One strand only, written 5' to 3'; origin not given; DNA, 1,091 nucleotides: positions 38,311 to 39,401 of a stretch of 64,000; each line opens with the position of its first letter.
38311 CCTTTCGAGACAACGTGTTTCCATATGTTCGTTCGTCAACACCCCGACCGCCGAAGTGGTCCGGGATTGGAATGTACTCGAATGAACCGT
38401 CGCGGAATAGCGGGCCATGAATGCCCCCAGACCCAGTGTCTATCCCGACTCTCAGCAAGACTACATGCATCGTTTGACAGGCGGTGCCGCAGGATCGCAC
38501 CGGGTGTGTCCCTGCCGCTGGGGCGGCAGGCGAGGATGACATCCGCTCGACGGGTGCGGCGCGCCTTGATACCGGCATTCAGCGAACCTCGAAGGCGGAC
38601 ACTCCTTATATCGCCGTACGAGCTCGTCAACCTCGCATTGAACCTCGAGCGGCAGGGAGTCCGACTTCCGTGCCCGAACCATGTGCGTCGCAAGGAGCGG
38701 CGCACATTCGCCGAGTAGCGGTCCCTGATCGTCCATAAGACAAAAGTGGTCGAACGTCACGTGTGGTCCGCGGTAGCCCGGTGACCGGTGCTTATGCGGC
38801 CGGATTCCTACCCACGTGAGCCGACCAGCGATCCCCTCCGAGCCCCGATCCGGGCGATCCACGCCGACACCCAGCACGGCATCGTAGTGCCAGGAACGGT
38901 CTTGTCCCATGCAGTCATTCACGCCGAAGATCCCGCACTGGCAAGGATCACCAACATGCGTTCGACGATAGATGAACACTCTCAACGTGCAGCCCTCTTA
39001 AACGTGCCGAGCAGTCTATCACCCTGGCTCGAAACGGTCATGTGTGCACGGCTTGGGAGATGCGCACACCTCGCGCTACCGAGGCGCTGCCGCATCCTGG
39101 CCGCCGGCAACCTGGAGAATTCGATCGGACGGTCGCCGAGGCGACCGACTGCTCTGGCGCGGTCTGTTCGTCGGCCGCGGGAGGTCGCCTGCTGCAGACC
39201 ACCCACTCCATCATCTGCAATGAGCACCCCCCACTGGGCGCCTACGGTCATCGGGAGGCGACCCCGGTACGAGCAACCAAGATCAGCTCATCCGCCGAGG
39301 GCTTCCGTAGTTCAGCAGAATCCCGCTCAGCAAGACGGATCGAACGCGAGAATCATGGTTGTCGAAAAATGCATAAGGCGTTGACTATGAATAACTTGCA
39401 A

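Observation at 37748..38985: Lower-GC two-gene cassette of unknown function inserted between two permease genes (candidate nucleotide-modification or conflict system)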

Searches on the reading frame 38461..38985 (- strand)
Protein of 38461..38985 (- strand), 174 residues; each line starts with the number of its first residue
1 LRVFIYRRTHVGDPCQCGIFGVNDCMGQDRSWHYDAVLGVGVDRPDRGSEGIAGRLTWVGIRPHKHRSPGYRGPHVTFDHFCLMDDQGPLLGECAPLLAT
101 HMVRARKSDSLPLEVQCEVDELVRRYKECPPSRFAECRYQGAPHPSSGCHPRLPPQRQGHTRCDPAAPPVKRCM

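Call 3: search_protein_families(library=pfam, proteins=[window:38461-38985:-], max_evalue=1)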
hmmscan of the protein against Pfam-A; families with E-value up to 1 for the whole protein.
window:38461-38985:- (174 aa): 0 families

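Call 4: search_protein_families(library=ncbifam, proteins=[window:38461-38985:-], max_evalue=1)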
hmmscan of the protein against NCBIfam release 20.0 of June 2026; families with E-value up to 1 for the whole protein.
window:38461-38985:- (174 aa): 0 families

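Call 5: search_protein_families(library=padloc, proteins=[window:38461-38985:-], max_evalue=1)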
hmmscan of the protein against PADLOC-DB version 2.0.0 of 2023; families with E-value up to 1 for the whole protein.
window:38461-38985:- (174 aa): 0 families

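Call 8: find_homologous_proteins(query=window:38461-38985:-)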
Query window:38461-38985:- (174 aa): 29 proteins with E <= 0.001 among 97 candidates.
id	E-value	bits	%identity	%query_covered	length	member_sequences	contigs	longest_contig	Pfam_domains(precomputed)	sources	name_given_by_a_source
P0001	1.0e-78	282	81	84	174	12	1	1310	-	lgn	-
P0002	4.2e-66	241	75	79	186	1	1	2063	-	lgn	-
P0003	1.0e-65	240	72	88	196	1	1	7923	-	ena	-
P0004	2.3e-65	238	67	99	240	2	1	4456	-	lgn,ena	-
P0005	2.6e-61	225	66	82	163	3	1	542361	-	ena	-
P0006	2.5e-59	219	73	75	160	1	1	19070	-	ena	-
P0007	5.7e-56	208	63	83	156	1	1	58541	-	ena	-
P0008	8.6e-51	191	60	81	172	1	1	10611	-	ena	-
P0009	3.4e-50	189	60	83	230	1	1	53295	-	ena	-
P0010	8.0e-49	184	61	84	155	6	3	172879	-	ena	-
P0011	1.2e-46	177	58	84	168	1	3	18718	-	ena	-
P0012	1.5e-46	177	60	83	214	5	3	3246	-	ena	-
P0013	1.0e-45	174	59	84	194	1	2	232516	-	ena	-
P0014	1.1e-45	174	60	80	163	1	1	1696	-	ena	-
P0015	1.1e-44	171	58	84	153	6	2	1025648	-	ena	-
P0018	7.1e-35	139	48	94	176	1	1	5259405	-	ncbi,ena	-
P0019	8.6e-35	139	48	78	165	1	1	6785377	-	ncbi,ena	-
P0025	2.8e-26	111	49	72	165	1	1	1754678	-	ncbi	ncbi:hypothetical protein ACVWYH_000866 [Bradyrhizobium sp. GM24.11]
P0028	1.2e-22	99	46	76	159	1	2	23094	-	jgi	jgi:hypothetical protein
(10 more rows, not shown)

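Call 9: find_encoding_contigs(protein=P0018, flank=6000, max_places=2)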
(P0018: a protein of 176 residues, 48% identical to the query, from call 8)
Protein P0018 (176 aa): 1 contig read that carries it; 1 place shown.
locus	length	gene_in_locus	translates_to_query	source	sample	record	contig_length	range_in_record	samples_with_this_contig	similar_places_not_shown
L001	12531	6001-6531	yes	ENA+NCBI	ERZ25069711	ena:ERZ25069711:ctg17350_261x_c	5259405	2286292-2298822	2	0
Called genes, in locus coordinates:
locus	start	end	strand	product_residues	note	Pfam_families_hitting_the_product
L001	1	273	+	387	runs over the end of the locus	PF00355:Rieske, PF19112:VanA_C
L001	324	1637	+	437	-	PF00067:p450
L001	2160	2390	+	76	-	PF08491:SE (weak)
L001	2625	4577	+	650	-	PF13249:SQHop_cyclase_N, PF13243:SQHop_cyclase_C, PF13249:SQHop_cyclase_N (weak)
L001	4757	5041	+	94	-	PF01909:NTP_transf_2, PF18765:Polbeta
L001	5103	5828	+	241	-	-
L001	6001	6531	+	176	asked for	-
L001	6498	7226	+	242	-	PF18754:Nmad3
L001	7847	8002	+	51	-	-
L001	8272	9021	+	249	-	-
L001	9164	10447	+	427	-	PF00872:Transposase_mut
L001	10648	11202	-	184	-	-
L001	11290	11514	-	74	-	PF09954:DUF2188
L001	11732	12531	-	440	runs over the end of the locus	PF05598:DUF772, PF01609:DDE_Tnp_1, PF13751:DDE_Tnp_1_6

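Call 10: find_encoding_contigs(protein=P0019, flank=6000, max_places=2)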
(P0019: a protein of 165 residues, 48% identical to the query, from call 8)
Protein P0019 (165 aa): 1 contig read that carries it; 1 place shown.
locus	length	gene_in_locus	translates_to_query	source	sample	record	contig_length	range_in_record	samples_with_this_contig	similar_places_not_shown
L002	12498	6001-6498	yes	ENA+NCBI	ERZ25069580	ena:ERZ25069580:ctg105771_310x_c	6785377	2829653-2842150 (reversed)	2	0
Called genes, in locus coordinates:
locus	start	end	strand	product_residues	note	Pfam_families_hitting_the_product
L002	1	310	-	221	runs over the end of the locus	-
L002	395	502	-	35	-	-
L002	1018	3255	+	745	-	PF08757:CotH, PF12796:Ank_2, PF13857:Ank_5, PF13637:Ank_4, PF00023:Ank, PF13857:Ank_5, PF12796:Ank_2, PF13637:Ank_4, +8 more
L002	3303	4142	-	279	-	PF13606:Ank_3 (faint), PF13637:Ank_4 (faint), PF13857:Ank_5 (faint), PF12796:Ank_2 (weak), PF00023:Ank (weak)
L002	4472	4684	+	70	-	-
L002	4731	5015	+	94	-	PF01527:HTH_Tnp_1, PF13518:HTH_28 (weak)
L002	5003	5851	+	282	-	PF13276:HTH_21, PF00665:rve, PF13683:rve_3, PF13333:rve_2 (weak)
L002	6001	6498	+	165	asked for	-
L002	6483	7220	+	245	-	PF18754:Nmad3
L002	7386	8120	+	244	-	PF05721:PhyH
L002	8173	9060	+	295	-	PF00144:Beta-lactamase (faint), PF13354:Beta-lactamase2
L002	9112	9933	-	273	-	PF05721:PhyH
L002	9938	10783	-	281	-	PF01073:3Beta_HSD, PF01370:Epimerase, PF02719:Polysacc_synt_2 (faint), PF04321:RmlD_sub_bind (weak), PF07993:NAD_binding_4 (faint), PF13460:NAD_binding_10 (weak), PF16363:GDP_Man_Dehyd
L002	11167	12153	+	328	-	PF03401:TctC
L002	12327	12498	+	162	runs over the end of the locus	PF07331:TctB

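Call 11: find_encoding_contigs(protein=P0025, flank=6000, max_places=2)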
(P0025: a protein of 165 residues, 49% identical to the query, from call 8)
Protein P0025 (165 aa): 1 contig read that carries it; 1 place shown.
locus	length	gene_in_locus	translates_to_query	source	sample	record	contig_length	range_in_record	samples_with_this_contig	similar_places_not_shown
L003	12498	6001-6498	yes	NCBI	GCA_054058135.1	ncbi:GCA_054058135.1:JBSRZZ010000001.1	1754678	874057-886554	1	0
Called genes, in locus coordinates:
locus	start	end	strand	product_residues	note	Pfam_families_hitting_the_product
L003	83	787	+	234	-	PF04542:Sigma70_r2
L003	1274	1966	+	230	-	PF00165:HTH_AraC, PF12833:HTH_18, PF00165:HTH_AraC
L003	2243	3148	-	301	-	-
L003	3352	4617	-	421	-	-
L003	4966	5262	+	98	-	-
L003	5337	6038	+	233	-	PF18754:Nmad3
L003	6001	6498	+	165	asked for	-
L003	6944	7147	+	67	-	-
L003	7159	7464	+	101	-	-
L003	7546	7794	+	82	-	PF07238:PilZ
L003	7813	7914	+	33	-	-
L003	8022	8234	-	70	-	-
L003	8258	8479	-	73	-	-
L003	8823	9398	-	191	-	PF10544:T5orf172, PF13455:MUG113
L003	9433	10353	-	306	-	PF13250:SNIPE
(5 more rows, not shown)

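Call 31: search_protein_representatives(alignment_id=A1)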
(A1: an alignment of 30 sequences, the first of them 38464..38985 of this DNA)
Query: 30 sequences, 169 profile positions. Proteins with E-value up to 0.001 (for the whole library): 627; up to 1e-10: 533; up to 1e-30: 229. The best 150 are listed.
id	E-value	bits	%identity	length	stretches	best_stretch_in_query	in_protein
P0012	2.2e-68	245.5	-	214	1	8-160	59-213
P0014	6.3e-66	237.5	-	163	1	9-168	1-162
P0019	6.7e-60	217.9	-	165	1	7-154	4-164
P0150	1.4e-53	197.3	-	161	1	9-165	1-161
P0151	2.7e-52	193.1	-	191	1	5-160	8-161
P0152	4.9e-52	192.3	-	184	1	9-150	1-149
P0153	1.2e-51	191.0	-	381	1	5-149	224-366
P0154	1.3e-50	187.6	-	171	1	10-166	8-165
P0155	1.6e-50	187.3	-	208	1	5-160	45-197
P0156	3.6e-50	186.2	-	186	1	9-148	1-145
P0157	4.6e-50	185.8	-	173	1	9-161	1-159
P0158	9.9e-50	184.8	-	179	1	6-146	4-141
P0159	1.2e-49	184.5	-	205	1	9-153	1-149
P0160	1.7e-49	184.0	-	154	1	8-153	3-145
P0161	2.7e-48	180.1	-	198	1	7-160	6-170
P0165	9.5e-47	175.1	-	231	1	5-146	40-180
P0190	1.2e-42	161.7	-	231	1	9-166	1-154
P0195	1.8e-42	161.2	-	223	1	9-157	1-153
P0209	1.4e-41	158.3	-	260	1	9-121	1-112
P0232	6.7e-40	152.8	-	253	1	9-150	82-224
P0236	1.1e-39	152.0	-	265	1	5-155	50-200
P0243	9.7e-39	149.0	-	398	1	10-166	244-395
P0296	4.1e-36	140.4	-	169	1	9-125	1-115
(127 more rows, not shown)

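Call 32: search_protein_families(library=pfam, proteins=[P0153, P0243, P0209, P0232, P0236, P0150, P0190, P0165, P0195, P0296], max_evalue=0.1)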
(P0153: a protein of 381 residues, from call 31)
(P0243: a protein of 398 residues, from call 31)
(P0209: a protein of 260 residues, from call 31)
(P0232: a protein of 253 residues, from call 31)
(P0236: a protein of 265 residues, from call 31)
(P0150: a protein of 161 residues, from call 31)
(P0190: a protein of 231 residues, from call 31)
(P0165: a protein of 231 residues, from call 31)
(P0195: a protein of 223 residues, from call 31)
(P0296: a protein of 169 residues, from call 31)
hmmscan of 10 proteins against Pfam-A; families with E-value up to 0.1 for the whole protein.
P0153 (381 aa): 1 family
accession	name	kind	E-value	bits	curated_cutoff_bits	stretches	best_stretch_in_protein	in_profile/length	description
PF18754.6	Nmad3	-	2.2e-27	96.7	27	1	2-183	5-199/247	Nucleotide modification associated domain 3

P0243 (398 aa): 1 family
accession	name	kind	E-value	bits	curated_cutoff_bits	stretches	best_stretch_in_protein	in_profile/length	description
PF18754.6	Nmad3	-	3.3e-20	73.2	27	1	3-176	2-193/247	Nucleotide modification associated domain 3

P0209 (260 aa): 0 families

P0232 (253 aa): 1 family
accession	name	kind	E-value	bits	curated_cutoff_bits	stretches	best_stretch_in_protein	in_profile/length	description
PF03851.20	UvdE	-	0.05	13.3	24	1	132-215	53-142/275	UV-endonuclease UvdE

P0236 (265 aa): 0 families

P0150 (161 aa): 0 families

P0190 (231 aa): 0 families

P0165 (231 aa): 0 families

P0195 (223 aa): 0 families

P0296 (169 aa): 0 families

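Call 33: predict_structure(alignment_id=A1)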
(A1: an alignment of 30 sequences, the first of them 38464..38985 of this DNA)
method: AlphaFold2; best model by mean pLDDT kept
length: 174 residues; sequences in the alignment: 30
mean_pLDDT: 79.5   pTM: 0.72
mean pLDDT of the five models: 79.5, 78.5, 77.9, 76.5, 76.0
residues with pLDDT >= 90: 77; 70-90: 54; 50-70: 18; < 50: 25
segments of 3 or more residues with pLDDT < 50: 143-152, 158-165
pLDDT, mean of each block of 10 residues (from residue 1): 91 81 81 94 64 92 89 88 93 96 89 97 93 74 46 49 48 47
secondary structure, 60 per line:
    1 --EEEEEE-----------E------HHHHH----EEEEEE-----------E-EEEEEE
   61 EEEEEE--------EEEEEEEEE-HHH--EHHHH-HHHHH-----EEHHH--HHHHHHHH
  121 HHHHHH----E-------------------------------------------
elements in order: E3-8 H27-31 E36-41 E55-66 E75-83 H91-94 H96-100 H113-126

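Call 50: search_solved_structures(query=A1, max_evalue=1)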
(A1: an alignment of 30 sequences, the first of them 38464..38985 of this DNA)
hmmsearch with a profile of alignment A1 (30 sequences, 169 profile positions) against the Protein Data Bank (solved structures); distinct sequences matched with E-value up to 1: 4.
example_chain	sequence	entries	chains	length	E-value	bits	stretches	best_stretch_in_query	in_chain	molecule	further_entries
1ub4_A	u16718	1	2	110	0.68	12.8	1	63-101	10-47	MazF protein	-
3nfc_A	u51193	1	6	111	0.69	12.8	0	63-101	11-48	PemK-like protein 1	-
5ck9_A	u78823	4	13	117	0.74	12.7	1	63-101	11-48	Endoribonuclease MazF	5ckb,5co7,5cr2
2w0i_A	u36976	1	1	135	0.86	12.5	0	10-28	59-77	TWINFILIN-2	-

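Call 55: find_encoding_contigs(protein=P0005, flank=8000, max_places=1)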
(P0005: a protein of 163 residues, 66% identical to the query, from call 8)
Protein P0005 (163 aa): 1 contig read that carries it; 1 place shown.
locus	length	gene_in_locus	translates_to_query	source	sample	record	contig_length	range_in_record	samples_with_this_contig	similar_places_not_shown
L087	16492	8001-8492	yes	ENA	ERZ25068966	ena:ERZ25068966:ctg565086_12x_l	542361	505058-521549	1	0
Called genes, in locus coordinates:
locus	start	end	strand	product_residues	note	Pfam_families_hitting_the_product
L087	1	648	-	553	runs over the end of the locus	PF00239:Resolvase, PF07508:Recombinase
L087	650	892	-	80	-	-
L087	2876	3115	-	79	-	-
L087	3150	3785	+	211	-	-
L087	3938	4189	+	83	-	-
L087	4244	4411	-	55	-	-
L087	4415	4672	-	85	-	-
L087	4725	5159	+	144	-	PF11149:DUF2924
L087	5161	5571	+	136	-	-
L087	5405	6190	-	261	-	PF13276:HTH_21, PF00665:rve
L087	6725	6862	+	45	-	-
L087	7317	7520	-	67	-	-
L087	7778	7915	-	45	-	-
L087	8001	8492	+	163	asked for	-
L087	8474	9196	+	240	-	PF18754:Nmad3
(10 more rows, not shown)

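Call 56: find_encoding_contigs(protein=P0015, flank=8000, max_places=2)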
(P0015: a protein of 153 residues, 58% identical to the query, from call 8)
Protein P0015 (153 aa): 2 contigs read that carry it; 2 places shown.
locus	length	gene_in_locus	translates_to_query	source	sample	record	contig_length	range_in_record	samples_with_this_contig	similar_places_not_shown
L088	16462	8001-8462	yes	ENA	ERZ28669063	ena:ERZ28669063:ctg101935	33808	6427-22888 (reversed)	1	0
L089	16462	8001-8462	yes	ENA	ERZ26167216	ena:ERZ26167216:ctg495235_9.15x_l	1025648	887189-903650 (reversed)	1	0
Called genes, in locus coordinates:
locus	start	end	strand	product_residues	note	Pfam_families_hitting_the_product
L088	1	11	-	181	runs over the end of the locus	-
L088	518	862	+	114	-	-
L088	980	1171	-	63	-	-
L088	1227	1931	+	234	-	PF03050:DDE_Tnp_IS66 (weak), PF13610:DDE_Tnp_IS240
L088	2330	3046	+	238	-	PF02596:DUF169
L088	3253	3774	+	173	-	PF06491:Disulph_isomer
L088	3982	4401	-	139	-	-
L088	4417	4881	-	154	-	-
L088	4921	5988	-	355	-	-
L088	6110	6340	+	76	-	-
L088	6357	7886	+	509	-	PF00069:Pkinase, PF07714:PK_Tyr_Ser-Thr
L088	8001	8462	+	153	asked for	-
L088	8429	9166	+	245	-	PF18754:Nmad3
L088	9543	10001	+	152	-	-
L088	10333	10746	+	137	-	-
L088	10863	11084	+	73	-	-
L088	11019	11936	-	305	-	PF00872:Transposase_mut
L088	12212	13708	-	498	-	PF12161:HsdM_N, PF02384:N6_Mtase, PF07669:Eco57I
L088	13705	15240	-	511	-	PF01420:Methylase_S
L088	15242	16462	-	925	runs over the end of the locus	PF04313:HSDR_N (faint), PF00270:DEAD, PF04851:ResIII, PF18766:SWI2_SNF2, PF08463:EcoEI_R_C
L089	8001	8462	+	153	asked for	-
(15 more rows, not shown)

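Call 84: fold_search(model_id=the predicted structure, library=viral)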
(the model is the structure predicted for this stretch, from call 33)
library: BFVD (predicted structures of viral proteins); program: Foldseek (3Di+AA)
matches with E <= 10: 50; with E <= 0.001: 0
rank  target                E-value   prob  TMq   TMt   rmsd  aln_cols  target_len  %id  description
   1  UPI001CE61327         3.4e-01  0.18  0.31  0.41   7.4       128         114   12  (no name look-up for this kind of identifier)
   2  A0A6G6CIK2            4.7e-01  0.05  0.14  0.16   9.1        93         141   12  P8 protein [Yerba mate virus A]
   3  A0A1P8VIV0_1          1.3e+00  0.01  0.09  0.03  20.9       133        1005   13  Large tegument protein [Murid betaherpesvirus 3]
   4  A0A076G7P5            1.6e+00  0.08  0.13  0.20  10.3        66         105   12  (no name in the UniProt tables at hand)
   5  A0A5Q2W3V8            1.6e+00  0.03  0.14  0.11  17.9       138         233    9  (no name in the UniProt tables at hand)
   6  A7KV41                2.1e+00  0.06  0.14  0.11  22.4       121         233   12  (no name in the UniProt tables at hand)
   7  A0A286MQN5            2.7e+00  0.04  0.17  0.30  11.0        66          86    6  Uncharacterized protein [Mycobacterium phage GuuelaD]
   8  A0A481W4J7            2.7e+00  0.01  0.12  0.11   9.7        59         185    5  Uncharacterized protein [Pseudomonas phage Psa21]
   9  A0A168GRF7            2.9e+00  0.03  0.15  0.09  11.4        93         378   12  NSP1 (Fragment) [Rotavirus G3]
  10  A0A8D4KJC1            3.1e+00  0.01  0.09  0.09  12.4        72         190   12  (no name in the UniProt tables at hand)
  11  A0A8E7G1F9            3.3e+00  0.01  0.12  0.06  20.6       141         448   13  (no name in the UniProt tables at hand)
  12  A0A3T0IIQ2            3.8e+00  0.02  0.13  0.23   7.7        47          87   15  Uncharacterized protein [Vibrio virus vB_VspP_SBP1]
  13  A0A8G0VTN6            4.0e+00  0.01  0.11  0.12  16.9       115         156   12  Nonstructural protein [Bidnaviridae sp.]
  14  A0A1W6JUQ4            4.0e+00  0.01  0.14  0.13  11.2        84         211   13  Uncharacterized protein [Vibrio phage pVco-5]
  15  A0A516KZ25            4.0e+00  0.01  0.18  0.21  18.6       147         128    8  (no name in the UniProt tables at hand)
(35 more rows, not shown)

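Call 91: find_encoding_contigs(protein=P0296, flank=4000, max_places=3)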
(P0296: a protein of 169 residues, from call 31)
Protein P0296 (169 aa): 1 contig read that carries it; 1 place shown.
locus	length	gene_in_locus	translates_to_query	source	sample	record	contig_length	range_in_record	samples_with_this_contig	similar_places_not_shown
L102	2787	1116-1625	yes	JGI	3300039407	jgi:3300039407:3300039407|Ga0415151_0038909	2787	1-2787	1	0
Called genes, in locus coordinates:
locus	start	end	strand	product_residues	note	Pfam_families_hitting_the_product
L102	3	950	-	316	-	?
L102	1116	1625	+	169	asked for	-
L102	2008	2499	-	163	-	PF18755:RAMA (weak), PF14267:DUF4357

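Call 92: find_encoding_contigs(protein=P0028, flank=4000, max_places=3)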
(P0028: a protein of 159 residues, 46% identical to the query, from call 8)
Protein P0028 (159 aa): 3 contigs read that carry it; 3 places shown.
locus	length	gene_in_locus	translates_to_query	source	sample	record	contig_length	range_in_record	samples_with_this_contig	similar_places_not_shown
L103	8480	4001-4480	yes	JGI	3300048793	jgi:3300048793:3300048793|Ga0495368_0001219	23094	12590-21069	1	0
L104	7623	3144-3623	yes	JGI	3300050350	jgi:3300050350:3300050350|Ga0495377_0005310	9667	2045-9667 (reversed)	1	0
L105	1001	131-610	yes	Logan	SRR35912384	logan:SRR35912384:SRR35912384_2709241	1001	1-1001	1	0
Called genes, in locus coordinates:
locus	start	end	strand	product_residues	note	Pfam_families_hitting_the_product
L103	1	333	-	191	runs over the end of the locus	-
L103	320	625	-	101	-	-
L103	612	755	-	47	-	-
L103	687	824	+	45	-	-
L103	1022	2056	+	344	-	-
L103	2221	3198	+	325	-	PF14088:DUF4268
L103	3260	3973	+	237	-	PF18754:Nmad3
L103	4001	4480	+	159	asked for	-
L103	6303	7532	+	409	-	-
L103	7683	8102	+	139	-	-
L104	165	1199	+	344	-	-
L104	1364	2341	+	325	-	PF14088:DUF4268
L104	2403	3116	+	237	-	PF18754:Nmad3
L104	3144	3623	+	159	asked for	-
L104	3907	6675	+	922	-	-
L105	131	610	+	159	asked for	-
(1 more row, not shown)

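Call 94: search_protein_families(library=pfam, alignment_id=A1, max_evalue=1)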
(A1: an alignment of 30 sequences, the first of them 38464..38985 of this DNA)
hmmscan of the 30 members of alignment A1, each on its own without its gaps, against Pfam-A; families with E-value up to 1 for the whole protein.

A. member 1, window:38464-38985:- (174 aa): 0 families

B. families by the number of members that match (of 30 scanned): 4 families
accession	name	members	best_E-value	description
PF00465.25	Fe-ADH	1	0.0075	Iron-containing alcohol dehydrogenase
PF15943.11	YdaS_toxin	1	0.071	Bacterial toxin YdaS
PF05576.17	Peptidase_S37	1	0.15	PS-10 peptidase S37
PF08279.18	HTH_11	1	0.2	HTH domain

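Call 95: search_protein_families(library=phrogs, proteins=[window:38461-38985:-], max_evalue=0.01)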
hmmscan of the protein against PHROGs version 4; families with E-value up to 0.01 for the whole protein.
window:38461-38985:- (174 aa): 0 families

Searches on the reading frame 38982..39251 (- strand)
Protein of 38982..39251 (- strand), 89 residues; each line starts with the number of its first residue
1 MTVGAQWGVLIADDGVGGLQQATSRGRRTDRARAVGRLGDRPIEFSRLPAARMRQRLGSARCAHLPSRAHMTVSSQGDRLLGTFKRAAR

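Call 85: search_protein_families(library=pfam, proteins=[window:38982-39251:-], max_evalue=0.01)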
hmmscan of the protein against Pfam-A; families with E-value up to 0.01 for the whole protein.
window:38982-39251:- (89 aa): 0 families
